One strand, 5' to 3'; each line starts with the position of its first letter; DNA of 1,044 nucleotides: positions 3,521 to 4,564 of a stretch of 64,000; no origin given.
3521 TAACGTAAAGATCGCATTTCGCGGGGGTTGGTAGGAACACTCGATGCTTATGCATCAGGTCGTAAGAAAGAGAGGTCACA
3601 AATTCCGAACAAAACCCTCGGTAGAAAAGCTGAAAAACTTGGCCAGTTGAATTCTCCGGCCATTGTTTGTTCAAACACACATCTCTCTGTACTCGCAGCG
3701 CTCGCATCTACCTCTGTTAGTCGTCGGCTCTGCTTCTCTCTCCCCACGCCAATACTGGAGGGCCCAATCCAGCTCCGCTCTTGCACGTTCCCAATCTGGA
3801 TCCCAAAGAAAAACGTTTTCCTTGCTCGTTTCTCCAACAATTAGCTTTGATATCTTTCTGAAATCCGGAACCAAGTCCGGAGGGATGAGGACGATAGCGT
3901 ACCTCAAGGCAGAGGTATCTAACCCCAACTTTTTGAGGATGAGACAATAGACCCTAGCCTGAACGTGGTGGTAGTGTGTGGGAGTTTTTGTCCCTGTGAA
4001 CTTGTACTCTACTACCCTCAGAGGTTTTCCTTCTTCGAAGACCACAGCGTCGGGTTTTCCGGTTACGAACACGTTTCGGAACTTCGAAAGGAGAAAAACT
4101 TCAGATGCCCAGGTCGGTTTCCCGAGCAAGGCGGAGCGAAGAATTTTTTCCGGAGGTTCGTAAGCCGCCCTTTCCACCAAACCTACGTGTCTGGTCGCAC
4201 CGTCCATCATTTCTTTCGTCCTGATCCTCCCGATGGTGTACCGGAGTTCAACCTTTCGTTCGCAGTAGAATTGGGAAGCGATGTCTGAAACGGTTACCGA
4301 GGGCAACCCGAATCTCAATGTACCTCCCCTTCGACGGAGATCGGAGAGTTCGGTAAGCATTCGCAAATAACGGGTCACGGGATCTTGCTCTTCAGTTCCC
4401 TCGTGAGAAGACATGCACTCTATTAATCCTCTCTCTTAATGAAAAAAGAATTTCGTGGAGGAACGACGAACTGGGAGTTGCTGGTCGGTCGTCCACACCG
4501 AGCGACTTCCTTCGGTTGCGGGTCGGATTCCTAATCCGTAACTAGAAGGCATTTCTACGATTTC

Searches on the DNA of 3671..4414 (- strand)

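Call 63: search_rna_families(sources=[L017, L012, L002], threshold=gathering)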
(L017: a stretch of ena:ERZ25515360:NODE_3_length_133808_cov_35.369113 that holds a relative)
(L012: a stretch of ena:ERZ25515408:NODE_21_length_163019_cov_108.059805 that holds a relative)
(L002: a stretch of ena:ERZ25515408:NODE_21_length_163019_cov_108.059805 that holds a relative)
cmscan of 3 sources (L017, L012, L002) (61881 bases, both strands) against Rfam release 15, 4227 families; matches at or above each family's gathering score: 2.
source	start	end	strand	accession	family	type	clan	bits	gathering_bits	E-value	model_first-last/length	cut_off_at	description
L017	15315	15387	-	RF00005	tRNA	Gene; tRNA;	CL00001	71.1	29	1.5e-13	1-71/71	no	tRNA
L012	11285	11381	-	RF00005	tRNA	Gene; tRNA;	CL00001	57.3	29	9.7e-10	1-71/71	no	tRNA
